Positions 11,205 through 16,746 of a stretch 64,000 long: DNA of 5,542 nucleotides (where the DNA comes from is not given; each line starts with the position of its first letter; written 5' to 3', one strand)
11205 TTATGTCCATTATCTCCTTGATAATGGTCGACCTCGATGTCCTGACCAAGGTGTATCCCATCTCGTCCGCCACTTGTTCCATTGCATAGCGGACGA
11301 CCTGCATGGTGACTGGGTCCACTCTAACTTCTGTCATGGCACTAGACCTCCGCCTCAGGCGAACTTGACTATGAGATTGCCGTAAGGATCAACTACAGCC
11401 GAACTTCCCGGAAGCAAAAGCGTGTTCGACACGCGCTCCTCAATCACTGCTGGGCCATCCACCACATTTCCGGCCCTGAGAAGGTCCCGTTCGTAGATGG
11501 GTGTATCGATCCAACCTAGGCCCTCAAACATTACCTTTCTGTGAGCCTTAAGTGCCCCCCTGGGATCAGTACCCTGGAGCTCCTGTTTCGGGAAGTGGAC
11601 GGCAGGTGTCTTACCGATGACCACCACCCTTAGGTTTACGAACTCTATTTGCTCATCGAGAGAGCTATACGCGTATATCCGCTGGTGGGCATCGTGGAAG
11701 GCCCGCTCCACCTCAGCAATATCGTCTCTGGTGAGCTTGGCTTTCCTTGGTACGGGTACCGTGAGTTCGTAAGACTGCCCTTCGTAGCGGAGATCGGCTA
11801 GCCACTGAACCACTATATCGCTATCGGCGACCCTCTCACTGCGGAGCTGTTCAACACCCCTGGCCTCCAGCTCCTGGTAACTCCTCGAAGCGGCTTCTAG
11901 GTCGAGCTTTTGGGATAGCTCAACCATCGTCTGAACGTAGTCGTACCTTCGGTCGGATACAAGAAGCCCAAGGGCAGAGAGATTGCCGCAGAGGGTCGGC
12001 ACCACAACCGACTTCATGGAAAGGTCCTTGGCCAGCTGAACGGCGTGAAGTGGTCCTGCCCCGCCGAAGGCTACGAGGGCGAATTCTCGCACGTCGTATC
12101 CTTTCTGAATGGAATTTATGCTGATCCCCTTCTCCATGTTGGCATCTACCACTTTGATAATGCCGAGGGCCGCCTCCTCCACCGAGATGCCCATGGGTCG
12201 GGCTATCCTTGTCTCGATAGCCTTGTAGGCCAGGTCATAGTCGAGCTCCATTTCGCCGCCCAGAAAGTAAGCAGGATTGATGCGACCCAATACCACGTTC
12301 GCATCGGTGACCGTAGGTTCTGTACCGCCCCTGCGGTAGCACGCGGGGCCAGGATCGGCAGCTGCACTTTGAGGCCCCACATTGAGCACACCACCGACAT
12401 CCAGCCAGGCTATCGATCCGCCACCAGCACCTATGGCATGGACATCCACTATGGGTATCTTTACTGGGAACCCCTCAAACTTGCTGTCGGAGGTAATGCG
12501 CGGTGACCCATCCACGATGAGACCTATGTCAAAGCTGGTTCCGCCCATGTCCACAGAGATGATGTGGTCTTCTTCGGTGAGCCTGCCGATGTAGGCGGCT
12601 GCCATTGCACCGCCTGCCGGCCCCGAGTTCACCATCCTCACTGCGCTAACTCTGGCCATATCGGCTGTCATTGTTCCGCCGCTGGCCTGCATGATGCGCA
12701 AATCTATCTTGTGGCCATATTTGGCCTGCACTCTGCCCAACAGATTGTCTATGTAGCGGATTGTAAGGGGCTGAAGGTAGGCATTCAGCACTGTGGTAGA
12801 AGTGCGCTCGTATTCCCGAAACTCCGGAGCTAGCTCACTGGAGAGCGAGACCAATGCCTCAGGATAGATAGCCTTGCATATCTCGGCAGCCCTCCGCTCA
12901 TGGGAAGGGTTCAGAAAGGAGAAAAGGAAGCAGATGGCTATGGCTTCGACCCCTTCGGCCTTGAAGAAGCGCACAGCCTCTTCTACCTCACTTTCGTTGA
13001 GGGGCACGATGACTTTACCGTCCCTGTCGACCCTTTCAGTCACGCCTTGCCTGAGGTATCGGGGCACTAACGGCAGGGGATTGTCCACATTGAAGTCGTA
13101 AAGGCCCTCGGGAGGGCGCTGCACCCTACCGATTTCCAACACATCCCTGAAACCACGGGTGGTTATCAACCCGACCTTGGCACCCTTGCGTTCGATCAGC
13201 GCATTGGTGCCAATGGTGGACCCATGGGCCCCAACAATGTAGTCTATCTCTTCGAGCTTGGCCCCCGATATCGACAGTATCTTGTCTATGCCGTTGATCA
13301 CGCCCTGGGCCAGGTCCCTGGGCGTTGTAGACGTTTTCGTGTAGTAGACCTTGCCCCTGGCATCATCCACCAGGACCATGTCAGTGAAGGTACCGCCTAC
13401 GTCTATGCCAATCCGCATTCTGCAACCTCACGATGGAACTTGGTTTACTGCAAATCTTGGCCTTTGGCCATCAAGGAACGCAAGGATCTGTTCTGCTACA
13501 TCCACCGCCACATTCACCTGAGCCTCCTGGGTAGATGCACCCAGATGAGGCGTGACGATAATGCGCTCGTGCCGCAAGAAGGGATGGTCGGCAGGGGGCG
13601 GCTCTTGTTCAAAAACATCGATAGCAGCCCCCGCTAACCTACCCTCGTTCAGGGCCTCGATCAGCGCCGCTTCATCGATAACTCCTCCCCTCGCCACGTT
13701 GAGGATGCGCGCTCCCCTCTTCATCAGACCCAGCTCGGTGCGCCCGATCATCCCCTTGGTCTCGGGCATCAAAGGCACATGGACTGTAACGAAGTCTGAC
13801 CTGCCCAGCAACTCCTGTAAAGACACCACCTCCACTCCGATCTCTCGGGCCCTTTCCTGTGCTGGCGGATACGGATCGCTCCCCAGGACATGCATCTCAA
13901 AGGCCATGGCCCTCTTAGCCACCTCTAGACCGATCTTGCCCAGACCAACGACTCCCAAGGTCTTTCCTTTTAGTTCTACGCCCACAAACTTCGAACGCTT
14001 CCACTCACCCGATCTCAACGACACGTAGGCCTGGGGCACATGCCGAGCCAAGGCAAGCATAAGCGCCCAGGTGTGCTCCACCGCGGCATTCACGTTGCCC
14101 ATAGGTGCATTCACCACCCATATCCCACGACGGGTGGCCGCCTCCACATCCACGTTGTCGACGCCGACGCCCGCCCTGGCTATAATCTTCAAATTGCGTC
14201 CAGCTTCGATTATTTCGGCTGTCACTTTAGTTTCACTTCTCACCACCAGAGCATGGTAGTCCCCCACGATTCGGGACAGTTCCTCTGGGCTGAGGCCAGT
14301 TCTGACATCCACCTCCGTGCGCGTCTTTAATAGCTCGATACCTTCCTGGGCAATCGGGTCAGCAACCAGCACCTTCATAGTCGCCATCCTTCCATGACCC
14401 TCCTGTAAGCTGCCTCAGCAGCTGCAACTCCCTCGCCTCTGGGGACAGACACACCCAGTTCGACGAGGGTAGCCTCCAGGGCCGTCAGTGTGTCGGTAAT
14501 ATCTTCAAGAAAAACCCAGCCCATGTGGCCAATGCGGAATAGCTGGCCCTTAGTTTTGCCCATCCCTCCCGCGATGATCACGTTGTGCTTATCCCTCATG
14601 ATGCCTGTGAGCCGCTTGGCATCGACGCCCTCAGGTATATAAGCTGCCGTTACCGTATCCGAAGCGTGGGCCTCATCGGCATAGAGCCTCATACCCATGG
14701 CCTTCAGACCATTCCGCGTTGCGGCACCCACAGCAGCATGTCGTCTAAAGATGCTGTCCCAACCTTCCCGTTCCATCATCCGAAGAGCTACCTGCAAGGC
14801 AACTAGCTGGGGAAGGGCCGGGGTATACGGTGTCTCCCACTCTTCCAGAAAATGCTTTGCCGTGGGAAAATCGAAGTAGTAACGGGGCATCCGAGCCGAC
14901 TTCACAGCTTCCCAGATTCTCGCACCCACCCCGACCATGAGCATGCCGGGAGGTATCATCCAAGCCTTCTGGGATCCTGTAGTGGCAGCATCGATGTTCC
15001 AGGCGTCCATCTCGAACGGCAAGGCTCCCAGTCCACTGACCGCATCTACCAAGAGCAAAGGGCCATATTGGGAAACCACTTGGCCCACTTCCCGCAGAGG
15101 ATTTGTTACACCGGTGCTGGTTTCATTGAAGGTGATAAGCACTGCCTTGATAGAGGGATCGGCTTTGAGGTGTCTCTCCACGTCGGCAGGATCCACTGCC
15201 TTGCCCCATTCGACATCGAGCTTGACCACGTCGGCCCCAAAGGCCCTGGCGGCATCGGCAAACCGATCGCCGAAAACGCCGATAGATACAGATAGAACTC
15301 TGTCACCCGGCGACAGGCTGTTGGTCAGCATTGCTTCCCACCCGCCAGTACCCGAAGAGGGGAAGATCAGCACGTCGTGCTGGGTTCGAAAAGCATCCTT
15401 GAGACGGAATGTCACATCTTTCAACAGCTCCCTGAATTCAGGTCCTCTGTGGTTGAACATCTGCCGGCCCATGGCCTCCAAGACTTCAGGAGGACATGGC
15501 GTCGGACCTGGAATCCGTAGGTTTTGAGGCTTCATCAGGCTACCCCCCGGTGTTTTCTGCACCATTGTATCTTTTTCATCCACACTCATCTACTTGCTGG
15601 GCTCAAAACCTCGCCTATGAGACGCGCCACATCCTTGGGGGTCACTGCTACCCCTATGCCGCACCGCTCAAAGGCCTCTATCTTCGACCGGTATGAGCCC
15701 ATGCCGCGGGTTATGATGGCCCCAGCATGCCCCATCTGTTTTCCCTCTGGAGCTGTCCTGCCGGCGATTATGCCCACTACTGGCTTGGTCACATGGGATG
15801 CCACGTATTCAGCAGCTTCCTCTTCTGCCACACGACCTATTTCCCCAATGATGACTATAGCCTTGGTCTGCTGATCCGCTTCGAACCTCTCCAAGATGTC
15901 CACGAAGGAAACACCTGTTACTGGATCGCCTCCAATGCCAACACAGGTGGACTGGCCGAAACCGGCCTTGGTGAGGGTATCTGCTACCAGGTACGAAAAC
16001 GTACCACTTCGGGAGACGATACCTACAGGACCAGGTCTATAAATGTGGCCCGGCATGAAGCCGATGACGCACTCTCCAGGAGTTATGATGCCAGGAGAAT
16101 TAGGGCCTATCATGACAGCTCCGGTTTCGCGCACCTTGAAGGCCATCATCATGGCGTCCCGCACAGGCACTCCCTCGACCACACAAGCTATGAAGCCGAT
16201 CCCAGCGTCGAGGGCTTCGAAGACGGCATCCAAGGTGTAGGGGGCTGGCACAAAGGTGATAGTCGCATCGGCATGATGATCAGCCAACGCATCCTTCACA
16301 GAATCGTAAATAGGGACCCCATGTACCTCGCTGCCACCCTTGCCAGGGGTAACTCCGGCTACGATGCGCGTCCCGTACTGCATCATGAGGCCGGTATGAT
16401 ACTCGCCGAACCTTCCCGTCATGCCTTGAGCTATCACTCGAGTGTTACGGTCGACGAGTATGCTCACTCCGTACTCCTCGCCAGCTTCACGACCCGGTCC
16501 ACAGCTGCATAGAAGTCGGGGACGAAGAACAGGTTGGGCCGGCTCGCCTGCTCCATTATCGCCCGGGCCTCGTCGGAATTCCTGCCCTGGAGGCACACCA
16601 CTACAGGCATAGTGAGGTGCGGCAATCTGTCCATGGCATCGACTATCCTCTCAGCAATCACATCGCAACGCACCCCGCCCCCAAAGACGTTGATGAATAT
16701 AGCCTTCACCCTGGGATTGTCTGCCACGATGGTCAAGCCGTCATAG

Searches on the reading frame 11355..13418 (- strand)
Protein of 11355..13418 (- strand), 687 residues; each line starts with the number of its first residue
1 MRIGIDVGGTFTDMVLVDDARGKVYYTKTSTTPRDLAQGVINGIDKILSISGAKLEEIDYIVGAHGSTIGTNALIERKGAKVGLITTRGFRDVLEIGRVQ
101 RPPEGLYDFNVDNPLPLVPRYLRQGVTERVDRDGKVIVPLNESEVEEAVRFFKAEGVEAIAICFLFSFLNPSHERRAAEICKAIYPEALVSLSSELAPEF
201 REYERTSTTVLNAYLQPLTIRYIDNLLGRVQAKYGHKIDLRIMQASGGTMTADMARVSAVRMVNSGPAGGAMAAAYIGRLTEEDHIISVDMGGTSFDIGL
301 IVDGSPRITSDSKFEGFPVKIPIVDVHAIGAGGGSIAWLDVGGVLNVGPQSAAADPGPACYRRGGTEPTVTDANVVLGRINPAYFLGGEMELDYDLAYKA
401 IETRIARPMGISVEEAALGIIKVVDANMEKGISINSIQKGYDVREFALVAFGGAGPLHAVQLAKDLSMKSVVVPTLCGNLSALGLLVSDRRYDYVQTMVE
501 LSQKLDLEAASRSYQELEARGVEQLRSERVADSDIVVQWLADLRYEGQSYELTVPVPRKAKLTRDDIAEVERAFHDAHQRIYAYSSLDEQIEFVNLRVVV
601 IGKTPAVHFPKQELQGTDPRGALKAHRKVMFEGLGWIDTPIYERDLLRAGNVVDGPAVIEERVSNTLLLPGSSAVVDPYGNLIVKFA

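Call 16: search_protein_families(library=pfam, proteins=[window:11355-13418:-])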
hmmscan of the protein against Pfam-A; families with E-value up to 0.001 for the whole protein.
window:11355-13418:- (687 aa): 4 families
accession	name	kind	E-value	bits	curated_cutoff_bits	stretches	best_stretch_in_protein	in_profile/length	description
PF01968.24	Hydantoinase_A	-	3.5e-96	322.3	22.9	1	205-493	1-290/291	Hydantoinase/oxoprolinase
PF05378.19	Hydant_A_N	-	1.2e-54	185.2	25.2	1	2-184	1-175/176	Hydantoinase/oxoprolinase N-terminal region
PF19278.4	Hydant_A_C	-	3.4e-23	82.5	21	1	510-678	14-184/193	Hydantoinase/oxoprolinase C-terminal domain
PF01869.26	BcrAD_BadFG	-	0.00095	19.2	31.5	0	3-66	1-71/271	BadF/BadG/BcrA/BcrD ATPase family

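Call 32: search_protein_families(library=ncbifam, proteins=[window:11355-13418:-], max_evalue=1e-10)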
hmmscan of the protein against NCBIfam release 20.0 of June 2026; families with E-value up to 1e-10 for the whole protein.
window:11355-13418:- (687 aa): 3 families
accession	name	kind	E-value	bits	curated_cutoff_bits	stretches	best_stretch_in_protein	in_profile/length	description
NF050156.1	CapLactmsAlpCapA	equivalog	1.5e-199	664.7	1000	1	2-680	2-681/689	caprolactamase subunit alpha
NF042975.2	AcphenoCarb_ApcC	equivalog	1.1e-117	394.1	1500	1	3-679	11-704/733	acetophenone carboxylase subunit gamma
NF042960.1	AcphenoCarb_ApcA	equivalog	1e-69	235.5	1250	1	143-682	124-653/658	acetophenone carboxylase subunit alpha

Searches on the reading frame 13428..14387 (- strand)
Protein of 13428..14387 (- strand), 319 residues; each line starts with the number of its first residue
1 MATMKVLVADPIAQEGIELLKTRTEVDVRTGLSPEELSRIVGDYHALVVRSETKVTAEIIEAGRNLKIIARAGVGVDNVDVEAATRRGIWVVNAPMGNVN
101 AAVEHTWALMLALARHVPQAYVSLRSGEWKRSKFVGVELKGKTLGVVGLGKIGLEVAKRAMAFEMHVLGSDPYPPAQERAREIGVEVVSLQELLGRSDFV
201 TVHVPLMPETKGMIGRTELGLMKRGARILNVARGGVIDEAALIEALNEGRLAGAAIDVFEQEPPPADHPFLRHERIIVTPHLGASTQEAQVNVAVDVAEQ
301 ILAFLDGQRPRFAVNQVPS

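Call 16: search_protein_families(library=pfam, proteins=[window:13428-14387:-])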
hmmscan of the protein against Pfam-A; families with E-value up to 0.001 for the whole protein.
window:13428-14387:- (319 aa): 2 families
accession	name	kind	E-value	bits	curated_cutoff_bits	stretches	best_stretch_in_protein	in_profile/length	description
PF02826.25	2-Hacid_dh_C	-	1.4e-67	227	25.1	1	108-283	2-178/178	D-isomer specific 2-hydroxyacid dehydrogenase, NAD binding domain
PF00389.36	2-Hacid_dh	-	1.3e-40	138.6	24.6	1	6-315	1-134/134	D-isomer specific 2-hydroxyacid dehydrogenase, catalytic domain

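Call 32: search_protein_families(library=ncbifam, proteins=[window:13428-14387:-], max_evalue=1e-10)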
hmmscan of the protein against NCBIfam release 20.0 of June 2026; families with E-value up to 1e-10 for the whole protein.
window:13428-14387:- (319 aa): 21 families
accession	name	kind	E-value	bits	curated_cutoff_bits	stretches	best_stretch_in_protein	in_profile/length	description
TIGR01327.1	PGDH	equivalog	1.7e-133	446.2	454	1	5-316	1-312/525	phosphoglycerate dehydrogenase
NF009714.1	PRK13243.1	equivalog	1.9e-83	280.6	455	1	5-316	4-324/332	glyoxylate reductase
NF008759.0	PRK11790.1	equivalog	2.2e-71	240.7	404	1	3-315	11-327/410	phosphoglycerate dehydrogenase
NF005069.0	PRK06487.1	equivalog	7e-65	219.2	448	1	46-310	50-316/320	2-hydroxyacid dehydrogenase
NF011938.0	PRK15409.1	equivalog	7.2e-56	189.6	492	1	17-315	16-319/324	glyoxylate/hydroxypyruvate reductase GhrB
NF006263.0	PRK08410.1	equivalog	4.4e-53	180.7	389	1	6-308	5-310/311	D-2-hydroxyacid dehydrogenase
NF005750.0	PRK07574.1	equivalog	5.9e-51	173.7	329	1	55-308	104-360/386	NAD-dependent formate dehydrogenase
NF041369.1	Dhydh_Halo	equivalog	1.3e-48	165.8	400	1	49-304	39-294/305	D-2-hydroxyacid dehydrogenase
NF005387.0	PRK06932.1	equivalog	1.6e-42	145.6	492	1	46-301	46-306/314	2-hydroxyacid dehydrogenase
NF000492.1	vanH_gen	exception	6.3e-41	140.5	540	1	46-262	45-255/312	D-lactate dehydrogenase VanH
NF001309.0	PRK00257.1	equivalog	1.8e-39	135.8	434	1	39-308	33-281/379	4-phosphoerythronate dehydrogenase PdxB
NF005027.0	PRK06436.1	equivalog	4.8e-32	111.3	261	1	53-312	37-286/303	2-hydroxyacid dehydrogenase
NF000371.1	vanH_Agroup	exception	5.5e-32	111.2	700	1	52-262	56-260/322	VanH-A/VanH-Pt family D-lactate dehydrogenase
NF000004.1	vanH-D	exception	1.4e-31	109.8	550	1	66-264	73-263/323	D-lactate dehydrogenase VanH-D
NF006374.0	PRK08605.1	subfamily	1.1e-30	106.8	356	1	25-309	27-326/332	D-lactate dehydrogenase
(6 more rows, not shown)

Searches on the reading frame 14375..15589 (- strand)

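Call 16: search_protein_families(library=pfam, proteins=[window:14375-15589:-])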
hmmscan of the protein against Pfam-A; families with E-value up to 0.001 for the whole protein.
window:14375-15589:- (404 aa): 1 family
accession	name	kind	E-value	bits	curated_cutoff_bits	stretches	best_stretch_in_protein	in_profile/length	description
PF00266.25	Aminotran_5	-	5.3e-22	78.7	21.5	1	28-342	7-338/371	Aminotransferase class-V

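Call 32: search_protein_families(library=ncbifam, proteins=[window:14375-15589:-], max_evalue=1e-10)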
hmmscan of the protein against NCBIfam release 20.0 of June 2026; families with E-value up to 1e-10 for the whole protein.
window:14375-15589:- (404 aa): 6 families
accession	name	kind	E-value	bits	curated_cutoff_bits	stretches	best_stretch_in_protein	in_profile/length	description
NF045640.1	AspGlyoxATaseBhcA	equivalog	1.5e-98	330.3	650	1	24-398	7-387/395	L-aspartate--glyoxylate aminotransferase BhcA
NF046070.1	PyrdoxPyrvTramin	equivalog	1.6e-69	234.5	600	1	27-360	11-348/369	pyridoxamine--pyruvate transaminase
TIGR03301.1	PhnW-AepZ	equivalog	8e-52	176.8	360.8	1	27-373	5-353/355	2-aminoethylphosphonate aminotransferase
NF010006.0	PRK13479.1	equivalog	1e-36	126.8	296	1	24-380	8-366/369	2-aminoethylphosphonate--pyruvate transaminase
TIGR02326.1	transamin_PhnW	equivalog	1e-35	123.6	400.8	1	25-375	7-360/363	2-aminoethylphosphonate--pyruvate transaminase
TIGR01366.1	serC_3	equivalog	2.7e-11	43.3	401.65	1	46-334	33-318/361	phosphoserine transaminase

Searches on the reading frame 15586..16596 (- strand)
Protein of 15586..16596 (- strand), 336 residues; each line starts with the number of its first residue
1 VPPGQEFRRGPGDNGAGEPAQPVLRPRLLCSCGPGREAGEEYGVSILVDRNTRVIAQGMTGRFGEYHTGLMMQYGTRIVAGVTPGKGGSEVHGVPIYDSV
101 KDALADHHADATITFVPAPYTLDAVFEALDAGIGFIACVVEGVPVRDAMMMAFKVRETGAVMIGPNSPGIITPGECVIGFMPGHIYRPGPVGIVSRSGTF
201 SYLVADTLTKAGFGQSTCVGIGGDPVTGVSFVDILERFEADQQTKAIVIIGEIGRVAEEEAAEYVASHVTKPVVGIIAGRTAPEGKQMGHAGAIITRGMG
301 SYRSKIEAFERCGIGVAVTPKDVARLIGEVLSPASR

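Call 16: search_protein_families(library=pfam, proteins=[window:15586-16596:-])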
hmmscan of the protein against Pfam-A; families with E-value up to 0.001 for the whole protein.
window:15586-16596:- (336 aa): 4 families
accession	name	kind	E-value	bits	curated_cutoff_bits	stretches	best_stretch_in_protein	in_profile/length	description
PF02629.25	CoA_binding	-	6e-24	85.1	22.3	1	49-142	1-97/97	CoA binding domain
PF00549.24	Ligase_CoA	-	2.6e-19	70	24.5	1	194-308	1-121/128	CoA-ligase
PF13607.11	Succ_CoA_lig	-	1.8e-12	47.6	27.4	1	188-320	1-128/138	Succinyl-CoA ligase like flavodoxin domain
PF13380.12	CoA_binding_2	-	2.3e-07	31.7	22.8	1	61-171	13-114/116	CoA binding domain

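Call 32: search_protein_families(library=ncbifam, proteins=[window:15586-16470:-], max_evalue=1e-10)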
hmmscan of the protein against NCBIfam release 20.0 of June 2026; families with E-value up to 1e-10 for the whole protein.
window:15586-16470:- (294 aa): 4 families
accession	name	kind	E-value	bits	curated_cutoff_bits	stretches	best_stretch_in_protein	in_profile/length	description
TIGR01019.1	sucCoAalpha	subfamily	8.8e-118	392.9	353.2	1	4-289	1-286/286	succinate--CoA ligase subunit alpha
NF004230.0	PRK05678.1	equivalog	1.1e-117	392.4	336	1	3-290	2-289/291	succinate--CoA ligase subunit alpha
TIGR02717.1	AcCoA-syn-alpha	equivalog_domain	4.1e-21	75.2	567.15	1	46-282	46-281/447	acetate--CoA ligase alpha subunit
NF045494.1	AcCoALig_Archglob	equivalog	6.3e-12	44.7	1200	1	46-254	263-471/665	acetate--CoA ligase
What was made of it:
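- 15586..16470 (-): SucD-like ligase alpha subunit (start approximate). calls 16, 32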
